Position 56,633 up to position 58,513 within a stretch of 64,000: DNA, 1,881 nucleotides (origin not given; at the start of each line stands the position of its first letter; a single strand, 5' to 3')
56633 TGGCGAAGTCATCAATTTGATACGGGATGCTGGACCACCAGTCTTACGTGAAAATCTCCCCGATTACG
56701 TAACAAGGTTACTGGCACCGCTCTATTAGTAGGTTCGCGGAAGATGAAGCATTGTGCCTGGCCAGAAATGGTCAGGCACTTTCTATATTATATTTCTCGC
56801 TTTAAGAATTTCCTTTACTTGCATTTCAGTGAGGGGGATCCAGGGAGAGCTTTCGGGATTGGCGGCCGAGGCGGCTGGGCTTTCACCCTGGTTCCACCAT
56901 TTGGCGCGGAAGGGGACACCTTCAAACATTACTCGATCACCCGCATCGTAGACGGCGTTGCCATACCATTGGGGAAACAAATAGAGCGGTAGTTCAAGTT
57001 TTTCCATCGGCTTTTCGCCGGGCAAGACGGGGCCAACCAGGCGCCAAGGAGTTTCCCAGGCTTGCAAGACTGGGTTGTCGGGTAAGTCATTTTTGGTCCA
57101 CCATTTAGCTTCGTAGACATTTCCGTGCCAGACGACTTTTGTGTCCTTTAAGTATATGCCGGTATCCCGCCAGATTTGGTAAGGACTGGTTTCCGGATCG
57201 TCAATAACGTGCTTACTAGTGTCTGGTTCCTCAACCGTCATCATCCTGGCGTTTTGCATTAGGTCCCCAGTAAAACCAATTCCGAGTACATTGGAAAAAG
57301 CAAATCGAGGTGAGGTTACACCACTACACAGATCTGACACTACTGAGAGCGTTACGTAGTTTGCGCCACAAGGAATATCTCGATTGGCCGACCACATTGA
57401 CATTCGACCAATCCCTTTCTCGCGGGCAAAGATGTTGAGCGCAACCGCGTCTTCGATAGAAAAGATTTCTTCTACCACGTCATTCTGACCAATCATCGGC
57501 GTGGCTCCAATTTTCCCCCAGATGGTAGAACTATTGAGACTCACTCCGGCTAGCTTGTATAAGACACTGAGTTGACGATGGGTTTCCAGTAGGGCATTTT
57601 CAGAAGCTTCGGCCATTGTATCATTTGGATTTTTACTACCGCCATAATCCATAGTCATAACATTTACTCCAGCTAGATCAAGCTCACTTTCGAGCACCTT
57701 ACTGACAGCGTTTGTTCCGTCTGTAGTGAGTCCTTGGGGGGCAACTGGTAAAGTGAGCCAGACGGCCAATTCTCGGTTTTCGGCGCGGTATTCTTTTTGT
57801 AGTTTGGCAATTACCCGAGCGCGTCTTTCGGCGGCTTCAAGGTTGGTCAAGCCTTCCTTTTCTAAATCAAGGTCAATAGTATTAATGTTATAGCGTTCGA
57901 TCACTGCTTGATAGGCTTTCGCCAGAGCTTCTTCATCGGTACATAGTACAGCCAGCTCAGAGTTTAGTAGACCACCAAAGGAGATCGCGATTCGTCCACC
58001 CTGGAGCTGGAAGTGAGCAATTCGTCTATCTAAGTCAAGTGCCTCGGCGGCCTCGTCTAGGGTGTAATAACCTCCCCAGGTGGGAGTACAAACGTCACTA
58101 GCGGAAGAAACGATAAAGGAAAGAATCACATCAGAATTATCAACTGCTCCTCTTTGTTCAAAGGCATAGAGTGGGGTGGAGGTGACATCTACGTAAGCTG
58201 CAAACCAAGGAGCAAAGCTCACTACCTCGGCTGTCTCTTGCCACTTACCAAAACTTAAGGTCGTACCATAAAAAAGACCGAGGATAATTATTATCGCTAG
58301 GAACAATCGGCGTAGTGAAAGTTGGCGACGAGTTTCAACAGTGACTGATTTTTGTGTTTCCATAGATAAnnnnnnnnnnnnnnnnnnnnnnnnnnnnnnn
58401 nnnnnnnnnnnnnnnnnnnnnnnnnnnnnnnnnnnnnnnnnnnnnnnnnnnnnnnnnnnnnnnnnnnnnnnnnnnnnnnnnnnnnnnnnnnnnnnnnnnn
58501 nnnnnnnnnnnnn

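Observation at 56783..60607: Processive GT2 beta-glycan synthase immediately upstream of a GH18 chitinase-like enzyme with two CBM5/12 modules: possible chitin-like polymer synthesis and remodelling pair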

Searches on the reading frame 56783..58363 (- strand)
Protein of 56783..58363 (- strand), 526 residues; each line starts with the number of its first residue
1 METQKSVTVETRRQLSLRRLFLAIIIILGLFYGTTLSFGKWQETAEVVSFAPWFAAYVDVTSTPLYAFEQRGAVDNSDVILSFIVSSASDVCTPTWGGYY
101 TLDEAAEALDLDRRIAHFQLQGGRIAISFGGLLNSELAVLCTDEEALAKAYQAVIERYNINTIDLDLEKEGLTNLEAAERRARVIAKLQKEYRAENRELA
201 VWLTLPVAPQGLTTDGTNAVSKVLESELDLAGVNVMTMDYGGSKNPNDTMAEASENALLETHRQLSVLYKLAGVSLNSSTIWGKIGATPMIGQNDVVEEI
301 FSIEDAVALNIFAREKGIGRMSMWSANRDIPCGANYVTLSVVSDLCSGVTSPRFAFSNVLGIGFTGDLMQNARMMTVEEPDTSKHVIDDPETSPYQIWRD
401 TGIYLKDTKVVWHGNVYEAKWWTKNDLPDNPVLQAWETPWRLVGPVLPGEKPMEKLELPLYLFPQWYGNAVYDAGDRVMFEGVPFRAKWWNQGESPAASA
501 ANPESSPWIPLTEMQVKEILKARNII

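Call 3: search_protein_families(library=pfam, proteins=[window:56783-58363:-], max_evalue=0.01)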
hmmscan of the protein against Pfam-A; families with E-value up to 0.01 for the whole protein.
window:56783-58363:- (526 aa): 3 families
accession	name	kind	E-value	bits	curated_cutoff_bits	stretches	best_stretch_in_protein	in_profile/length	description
PF02839.19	CBM_5_12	-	8e-09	35.8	26.2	2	465-500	1-41/44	Carbohydrate-binding module family 5/12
PF00704.34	Glyco_hydro_18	-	6e-06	26.6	29.6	1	117-257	59-195/317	Glycosyl hydrolases family 18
PF20951.2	Flu_PB2_6th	-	0.0048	16.9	25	1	135-188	4-57/150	Influenza RNA polymerase PB2 6th domain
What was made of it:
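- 57029..57187 (-): CBM5/12 module 1 (residues ~393-445, '...YEAKWWT...'). One of two PF02839 stretches (call 3).
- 56828..56980 (-): CBM5/12 module 2 (residues ~462-512, '...FRAKWWN...'). PF02839 best stretch 465-500 (call 3).
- On GH18 chitinases: Pfam PF00704 is below its gathering cut-off (26.6 against 29.6, call 3), as is typical of this divergent subfamily.
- On CBM5/12: 35.8 bits against 26.2, two stretches (call 3).
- Checked: Pfam PF00704 scores only 26.6 bits, below its gathering cut-off of 29.6 (call 3). PF02839 scores 35.8 bits (cut-off 26.2) with two stretches (call 3).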

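Call 4: search_protein_families(library=ncbifam, proteins=[window:56783-58363:-], max_evalue=0.01)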
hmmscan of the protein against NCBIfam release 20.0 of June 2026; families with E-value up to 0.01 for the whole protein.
window:56783-58363:- (526 aa): 0 families

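Call 6: search_solved_structures(query=window:56783-58363:-, max_evalue=0.01, show_alignments=2)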
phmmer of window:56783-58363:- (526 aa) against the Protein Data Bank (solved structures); distinct sequences matched with E-value up to 0.01: 11.
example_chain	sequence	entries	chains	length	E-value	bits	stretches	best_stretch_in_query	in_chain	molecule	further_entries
9buf_A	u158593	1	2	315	5.6e-46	160.1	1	53-358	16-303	Exochitinase 1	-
2dsk_A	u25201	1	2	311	1.2e-20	76.6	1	53-360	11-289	chitinase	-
3a4w_A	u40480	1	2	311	5.6e-20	74.3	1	53-360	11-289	Chitinase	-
3a4x_A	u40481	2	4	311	1.4e-19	73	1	53-360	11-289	Chitinase | Putative chitinase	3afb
4txg_A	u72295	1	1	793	5.2e-05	24.9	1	464-503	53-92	Chitinase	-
4hmc_A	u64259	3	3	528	0.00011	23.9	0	396-429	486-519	Chitinase 60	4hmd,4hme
9fbo_A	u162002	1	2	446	0.00017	23.3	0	398-429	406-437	Chitinase 60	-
4mb3_A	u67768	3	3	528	0.00026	22.6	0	396-429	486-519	Chitinase 60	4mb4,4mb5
9fbp_A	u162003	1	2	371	0.0003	22.4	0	114-194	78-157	Chitinase 60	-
2d49_A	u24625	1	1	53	0.0017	19.9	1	465-499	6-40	chitinase C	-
9ojl_A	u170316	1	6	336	0.0047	18.5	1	111-216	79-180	Chitinase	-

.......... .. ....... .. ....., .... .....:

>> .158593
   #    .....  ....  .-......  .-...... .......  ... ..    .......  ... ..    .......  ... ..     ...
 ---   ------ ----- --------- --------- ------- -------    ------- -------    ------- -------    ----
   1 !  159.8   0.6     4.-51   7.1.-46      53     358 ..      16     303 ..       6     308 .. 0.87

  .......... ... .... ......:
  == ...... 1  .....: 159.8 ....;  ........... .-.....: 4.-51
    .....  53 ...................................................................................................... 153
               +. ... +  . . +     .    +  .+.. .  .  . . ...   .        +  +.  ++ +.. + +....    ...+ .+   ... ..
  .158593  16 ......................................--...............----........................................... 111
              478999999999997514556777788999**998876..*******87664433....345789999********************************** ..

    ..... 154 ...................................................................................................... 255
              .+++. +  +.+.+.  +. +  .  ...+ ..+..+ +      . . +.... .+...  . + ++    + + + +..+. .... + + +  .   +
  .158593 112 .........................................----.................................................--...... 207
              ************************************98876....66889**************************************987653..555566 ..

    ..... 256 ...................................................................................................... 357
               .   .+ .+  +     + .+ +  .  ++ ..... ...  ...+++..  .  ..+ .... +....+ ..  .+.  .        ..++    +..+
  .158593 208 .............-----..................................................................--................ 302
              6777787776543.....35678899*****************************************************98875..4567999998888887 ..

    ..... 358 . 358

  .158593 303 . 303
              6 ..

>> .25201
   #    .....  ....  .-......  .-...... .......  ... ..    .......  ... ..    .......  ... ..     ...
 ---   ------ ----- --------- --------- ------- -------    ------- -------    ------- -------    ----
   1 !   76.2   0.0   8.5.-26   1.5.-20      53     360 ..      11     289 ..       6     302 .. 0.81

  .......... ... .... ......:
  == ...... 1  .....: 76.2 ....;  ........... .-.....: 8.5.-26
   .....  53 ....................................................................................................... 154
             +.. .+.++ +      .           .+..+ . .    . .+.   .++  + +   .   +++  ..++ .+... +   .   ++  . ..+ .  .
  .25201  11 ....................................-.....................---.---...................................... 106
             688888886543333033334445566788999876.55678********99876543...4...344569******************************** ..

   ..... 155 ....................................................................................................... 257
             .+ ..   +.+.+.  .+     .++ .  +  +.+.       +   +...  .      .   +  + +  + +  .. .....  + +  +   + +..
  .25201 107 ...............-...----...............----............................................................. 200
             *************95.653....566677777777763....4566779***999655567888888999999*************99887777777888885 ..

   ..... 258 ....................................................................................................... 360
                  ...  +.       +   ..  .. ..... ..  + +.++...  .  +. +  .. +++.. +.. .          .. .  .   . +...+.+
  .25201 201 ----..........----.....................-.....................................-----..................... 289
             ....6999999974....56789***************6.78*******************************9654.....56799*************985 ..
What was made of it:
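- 56783..58363 (-): Gene for the 526-aa membrane-anchored GH18 chitinase homologue with two CBM5/12 modules. PDB phmmer 5.6e-46 to 9buf (call 6).
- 57029..57187 (-): PDB hit to the chitin-binding module of Moritella Chi60 at 396-429 (call 6).
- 56828..56980 (-): PDB hits 4txg 464-503 and 2d49 (S. griseus ChiC chitin-binding domain) 465-499 (call 6).
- On CBM5/12: PDB chitin-binding modules hit both copies (call 6).
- Checked: However, phmmer against PDB gives 5.6e-46 to Streptomyces chitinase 9buf and 1.2e-20 to the Pyrococcus furiosus chitinase 2dsk, with DLDLE aligned on DFDIE (call 6). PDB chitin-binding modules hit residues 396-429 and 464-503 (call 6).
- The two CBM5/12 modules point to chitin-like ligands (call 6).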

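Call 12: find_homologous_proteins(query=window:56783-58363:-, max_evalue=0.00001)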
Query window:56783-58363:- (526 aa): 2866 proteins with E <= 0.00001 among 8000 candidates; the best 120 are listed.
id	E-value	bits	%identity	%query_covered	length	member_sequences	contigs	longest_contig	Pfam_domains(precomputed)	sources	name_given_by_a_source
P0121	0.0e+0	1199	100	100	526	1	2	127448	PF02839.20,PF00704.35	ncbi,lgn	-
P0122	0.0e+0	1050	86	100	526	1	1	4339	PF02839.20,PF00704.35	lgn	-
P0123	0.0e+0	1036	84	100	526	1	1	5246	PF02839.20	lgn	-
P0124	0.0e+0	1017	82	99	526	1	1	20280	PF02839.20,PF00704.35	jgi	-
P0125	0.0e+0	1012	81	100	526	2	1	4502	PF02839.20,PF00704.35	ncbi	-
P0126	3.2e-295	997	82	100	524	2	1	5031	PF02839.20,PF00704.35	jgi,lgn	jgi:chitinase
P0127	1.6e-288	975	79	99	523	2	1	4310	PF02839.20,PF00704.35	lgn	-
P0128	7.1e-287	970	79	100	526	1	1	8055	PF02839.20,PF00704.35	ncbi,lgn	-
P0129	2.0e-285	965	78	100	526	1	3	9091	PF02839.20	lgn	-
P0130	5.2e-285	964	78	99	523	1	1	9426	PF02839.20,PF00704.35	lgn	-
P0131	8.0e-284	960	78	100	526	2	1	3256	PF02839.20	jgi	jgi:chitinase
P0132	1.0e-280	950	75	100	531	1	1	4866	PF02839.20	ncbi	-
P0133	3.0e-280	948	77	99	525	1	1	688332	PF02839.20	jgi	jgi:chitinase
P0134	5.0e-277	937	75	100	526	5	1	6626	PF02839.20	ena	-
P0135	1.3e-273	926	75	99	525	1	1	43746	PF02839.20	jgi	-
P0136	9.3e-254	861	69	99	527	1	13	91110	PF02839.20,PF00704.35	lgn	-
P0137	3.7e-253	859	68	99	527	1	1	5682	PF02839.20,PF00704.35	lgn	-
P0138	7.9e-246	834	68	98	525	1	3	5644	PF02839.20,PF00704.35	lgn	-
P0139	1.9e-245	833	68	95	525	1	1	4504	PF02839.20,PF00704.35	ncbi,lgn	-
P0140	2.7e-244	829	68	98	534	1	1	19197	PF02839.20,PF00704.35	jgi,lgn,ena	-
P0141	4.5e-243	825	67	99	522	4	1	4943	PF02839.20,PF00704.35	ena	-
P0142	4.6e-243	825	67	97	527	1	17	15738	PF02839.20,PF00704.35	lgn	-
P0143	1.9e-242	823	66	99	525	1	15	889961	PF02839.20,PF00704.35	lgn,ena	-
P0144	2.5e-240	816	69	98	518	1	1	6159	PF02839.20,PF00704.35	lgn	-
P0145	8.2e-240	815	65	99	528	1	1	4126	PF02839.20,PF00704.35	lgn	-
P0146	2.7e-239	813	67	98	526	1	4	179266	PF02839.20,PF00704.35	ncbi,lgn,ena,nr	ncbi:MAG: glycosyl hydrolase family 18 [Candidatus Kaiserbacteria bacterium]|nr:glycosyl hydrolase f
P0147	2.2e-238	810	66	99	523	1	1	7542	PF02839.20,PF00704.35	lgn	-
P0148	2.9e-237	806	66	97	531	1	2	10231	PF02839.20,PF00704.35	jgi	jgi:chitinase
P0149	4.1e-237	806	66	97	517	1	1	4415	PF02839.20,PF00704.35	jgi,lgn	jgi:chitinase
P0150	2.7e-236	803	67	99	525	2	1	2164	PF02839.20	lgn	-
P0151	1.1e-235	801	65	99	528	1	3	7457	PF02839.20,PF00704.35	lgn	-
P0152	2.2e-234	797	63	98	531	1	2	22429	PF02839.20,PF00704.35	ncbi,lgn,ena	-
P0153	4.6e-234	796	65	99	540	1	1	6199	PF02839.20,PF00704.35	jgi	jgi:chitinase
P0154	7.2e-234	795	65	96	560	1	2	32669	PF02839.20,PF00704.35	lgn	-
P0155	7.6e-234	795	65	99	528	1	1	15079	PF02839.20,PF00704.35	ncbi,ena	-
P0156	1.3e-233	794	64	98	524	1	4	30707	PF02839.20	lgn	-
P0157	3.0e-233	793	66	98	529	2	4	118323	PF02839.20,PF00704.35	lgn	-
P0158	8.1e-232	788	65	98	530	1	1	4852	PF02839.20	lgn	-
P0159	8.4e-232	788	64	99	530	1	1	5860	PF02839.20,PF00704.35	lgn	-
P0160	1.9e-231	787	64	99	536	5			PF02839.20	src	-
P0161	2.2e-231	787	64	98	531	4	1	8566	PF02839.20,PF00704.35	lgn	-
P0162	3.8e-231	786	67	97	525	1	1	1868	PF02839.20,PF00704.35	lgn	-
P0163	4.5e-231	786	64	98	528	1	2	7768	PF02839.20,PF00704.35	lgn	-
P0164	5.1e-231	786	66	97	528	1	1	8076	PF02839.20,PF00704.35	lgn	-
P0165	8.8e-231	785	66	97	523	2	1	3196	PF02839.20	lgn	-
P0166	3.4e-230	783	64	98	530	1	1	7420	PF02839.20,PF00704.35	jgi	jgi:chitinase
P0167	1.5e-229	781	63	99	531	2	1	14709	PF02839.20,PF00704.35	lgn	-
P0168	1.9e-229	780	64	98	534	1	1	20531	PF02839.20,PF00704.35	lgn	-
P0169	2.1e-229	780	63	98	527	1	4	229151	PF02839.20,PF00704.35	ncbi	-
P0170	2.8e-229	780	64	97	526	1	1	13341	PF02839.20,PF00704.35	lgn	-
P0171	5.3e-229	779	64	99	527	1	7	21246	PF02839.20,PF00704.35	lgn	-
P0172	9.9e-229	778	62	99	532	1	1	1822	PF02839.20,PF00704.35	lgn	-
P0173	1.4e-228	777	65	94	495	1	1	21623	PF02839.20,PF00704.35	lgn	-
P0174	1.5e-228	777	65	97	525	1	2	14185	PF02839.20,PF00704.35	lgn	-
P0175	3.7e-228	776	65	99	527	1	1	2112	PF02839.20,PF00704.35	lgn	-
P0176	6.6e-228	775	64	97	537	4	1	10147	PF02839.20,PF00704.35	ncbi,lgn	-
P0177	6.8e-228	775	64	98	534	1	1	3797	PF02839.20,PF00704.35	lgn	-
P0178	8.0e-228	775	65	99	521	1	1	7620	PF02839.20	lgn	-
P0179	9.5e-228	775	65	97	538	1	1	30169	PF02839.20,PF00704.35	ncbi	-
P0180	2.0e-227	774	64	100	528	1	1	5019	PF02839.20,PF00704.35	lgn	-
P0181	2.9e-227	773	65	97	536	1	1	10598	PF02839.20,PF00704.35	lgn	-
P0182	5.1e-227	772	65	94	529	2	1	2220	PF02839.20,PF00704.35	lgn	-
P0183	7.4e-227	772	63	98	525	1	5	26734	PF02839.20,PF00704.35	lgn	-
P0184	8.2e-227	772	63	98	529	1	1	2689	PF02839.20,PF00704.35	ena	-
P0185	1.3e-226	771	65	98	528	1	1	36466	PF02839.20,PF00704.35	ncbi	-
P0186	1.4e-226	771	63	98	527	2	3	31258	PF02839.20,PF00704.35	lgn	-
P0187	3.2e-226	770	63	98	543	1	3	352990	PF02839.20,PF00704.35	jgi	jgi:chitinase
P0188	3.6e-226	770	63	98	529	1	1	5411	PF02839.20,PF00704.35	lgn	-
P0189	6.4e-226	769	64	97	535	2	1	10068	PF02839.20,PF00704.35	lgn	-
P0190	8.8e-226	768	63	98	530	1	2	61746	PF02839.20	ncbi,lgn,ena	-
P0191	1.5e-225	768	63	97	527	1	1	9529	PF02839.20,PF00704.35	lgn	-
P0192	2.3e-225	767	63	98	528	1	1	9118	PF02839.20,PF00704.35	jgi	jgi:chitinase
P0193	2.4e-225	767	63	98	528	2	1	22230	PF02839.20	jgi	jgi:chitinase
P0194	5.6e-225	766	64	98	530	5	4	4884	PF02839.20,PF00704.35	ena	-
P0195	9.5e-225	765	65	97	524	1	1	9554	PF02839.20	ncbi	-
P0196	1.5e-224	764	63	98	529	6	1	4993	PF02839.20,PF00704.35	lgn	-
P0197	1.8e-224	764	64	98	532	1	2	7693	PF02839.20,PF00704.35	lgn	-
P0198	2.3e-224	764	64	95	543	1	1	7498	PF02839.20,PF00704.35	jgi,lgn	jgi:chitinase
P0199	2.3e-224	764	62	98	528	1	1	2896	PF02839.20,PF00704.35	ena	-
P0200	2.3e-224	764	61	98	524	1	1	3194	PF02839.20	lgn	-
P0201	2.7e-223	760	62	98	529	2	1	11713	PF02839.20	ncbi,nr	ncbi:MAG: glycosyl hydrolase family 18 [Candidatus Moranbacteria bacterium]|nr:glycosyl hydrolase fa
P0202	3.7e-223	760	61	100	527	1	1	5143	PF02839.20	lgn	-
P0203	6.6e-223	759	63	98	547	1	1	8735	PF02839.20,PF00704.35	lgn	-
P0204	1.4e-222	758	62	98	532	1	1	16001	PF02839.20,PF00704.35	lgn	-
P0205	2.2e-222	757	61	98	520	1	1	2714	PF02839.20,PF00704.35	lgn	-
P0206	2.8e-222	757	64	94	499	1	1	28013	PF02839.20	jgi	jgi:chitinase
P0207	2.8e-222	757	62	98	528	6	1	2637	PF02839.20,PF00704.35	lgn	-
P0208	3.1e-222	757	63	97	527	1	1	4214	PF02839.20,PF00704.35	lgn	-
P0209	3.8e-222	756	63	98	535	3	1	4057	PF02839.20,PF00704.35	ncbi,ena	-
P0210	4.0e-222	756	63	99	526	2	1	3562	PF02839.20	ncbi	-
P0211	1.0e-221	755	60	97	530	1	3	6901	PF02839.20,PF00704.35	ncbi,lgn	-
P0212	1.1e-221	755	64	97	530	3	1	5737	PF02839.20,PF00704.35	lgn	-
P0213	1.3e-221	755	64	97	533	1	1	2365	PF02839.20,PF00704.35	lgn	-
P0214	1.7e-221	754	61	99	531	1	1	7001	PF02839.20,PF00704.35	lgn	-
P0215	2.0e-221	754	61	99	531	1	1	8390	PF02839.20,PF00704.35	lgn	-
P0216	2.4e-221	754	62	97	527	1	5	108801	PF02839.20,PF00704.35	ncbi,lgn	-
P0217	4.0e-221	753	62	99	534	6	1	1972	PF02839.20,PF00704.35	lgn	-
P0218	5.0e-221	753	60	99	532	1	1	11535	PF02839.20,PF00704.35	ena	-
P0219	7.4e-221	752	63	98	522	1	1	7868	PF02839.20,PF00704.35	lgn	-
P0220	7.9e-221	752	61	98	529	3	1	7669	PF02839.20,PF00704.35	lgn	-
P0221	8.4e-221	752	63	97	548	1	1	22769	PF02839.20,PF00704.35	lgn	-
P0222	9.3e-221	752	63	97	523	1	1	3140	PF02839.20,PF00704.35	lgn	-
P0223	1.3e-220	751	61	99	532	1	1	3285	PF02839.20,PF00704.35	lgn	-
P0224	2.2e-220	750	63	97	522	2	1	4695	PF02839.20,PF00704.35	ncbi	-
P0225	2.0e-219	747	63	96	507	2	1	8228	PF02839.20,PF00704.35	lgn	-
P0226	3.1e-219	747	60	99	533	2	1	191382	PF02839.20,PF00704.35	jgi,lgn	-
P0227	3.3e-219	747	61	97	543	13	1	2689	PF02839.20,PF00704.35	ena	-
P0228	4.0e-219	746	62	98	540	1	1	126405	PF02839.20,PF00704.35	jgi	jgi:chitinase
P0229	4.6e-219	746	61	99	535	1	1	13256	PF02839.20,PF00704.35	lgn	-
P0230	7.6e-219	745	61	99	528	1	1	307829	PF02839.20,PF00704.35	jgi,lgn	-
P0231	8.1e-219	745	63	97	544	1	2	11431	PF02839.20,PF00704.35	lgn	-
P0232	1.2e-218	745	63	97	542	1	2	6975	PF02839.20,PF00704.35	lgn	-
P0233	1.5e-218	744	60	99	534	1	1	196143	PF02839.20,PF00704.35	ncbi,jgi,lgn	ncbi:MAG: chitinase [Parcubacteria group bacterium]|jgi:chitinase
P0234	3.9e-218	743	60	100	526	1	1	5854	PF02839.20,PF00704.35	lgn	-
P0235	4.6e-218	743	61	98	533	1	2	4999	PF02839.20,PF00704.35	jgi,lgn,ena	-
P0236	6.4e-218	742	61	98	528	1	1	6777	PF02839.20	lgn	-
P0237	9.1e-218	742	61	96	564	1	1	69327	PF02839.20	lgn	-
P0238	2.9e-217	740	63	95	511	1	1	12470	PF02839.20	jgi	jgi:chitinase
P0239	3.0e-217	740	59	98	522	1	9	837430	PF02839.20,PF00704.35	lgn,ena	-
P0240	3.8e-217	740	63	96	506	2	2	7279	PF02839.20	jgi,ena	jgi:chitinase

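Call 82: predict_structure(alignment_id=A5)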
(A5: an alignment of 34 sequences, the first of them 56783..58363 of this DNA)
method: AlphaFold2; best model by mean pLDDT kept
length: 526 residues; sequences in the alignment: 34
mean_pLDDT: 71.6   pTM: 0.60
mean pLDDT of the five models: 71.6, 71.0, 63.5, 60.6, 53.5
residues with pLDDT >= 90: 88; 70-90: 227; 50-70: 120; < 50: 91
segments of 3 or more residues with pLDDT < 50: 1-15, 38-49, 62-66, 71-74, 326-351, 370-386, 431-437
pLDDT, mean of each block of 10 residues (from residue 1): 40 60 81 55 38 69 48 53 74 79 71 63 73 79 96 86 85 91 94 86 88 89 90 83 82 91 88 82 86 62 83 88 57 36 40 68 69 42 46 67 62 69 64 51 57 60 87 91 84 81 79 76 76
secondary structure, 60 per line:
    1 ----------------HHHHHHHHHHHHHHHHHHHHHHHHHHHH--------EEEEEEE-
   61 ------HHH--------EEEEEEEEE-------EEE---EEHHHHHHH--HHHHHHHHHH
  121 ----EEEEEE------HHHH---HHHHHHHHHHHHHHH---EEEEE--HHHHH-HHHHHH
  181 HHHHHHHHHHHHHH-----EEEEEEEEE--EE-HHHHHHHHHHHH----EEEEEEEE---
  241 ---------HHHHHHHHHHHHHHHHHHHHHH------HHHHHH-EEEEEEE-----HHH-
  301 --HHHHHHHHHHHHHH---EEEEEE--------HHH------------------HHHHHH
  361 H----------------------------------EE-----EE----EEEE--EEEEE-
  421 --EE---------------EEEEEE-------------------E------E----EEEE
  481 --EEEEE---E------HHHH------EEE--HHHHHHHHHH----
elements in order: H17-44 E53-59 E78-86 E94-96 H102-108 H111-120 E125-130 H137-140 H144-158 E162-166 H169-173 H175-194 E200-208 H214-225 E230-237 H250-271 H278-283 E285-291 H303-316 E320-325 H355-361 E409-412 E415-419 E440-445 E477-480 E483-487 H498-501 E508-510 H513-522
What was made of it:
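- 58244..58315 (-): N-terminal signal-anchor helix of the GH18 protein (residues ~17-40). AF2 helix 17-44 (call 82).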
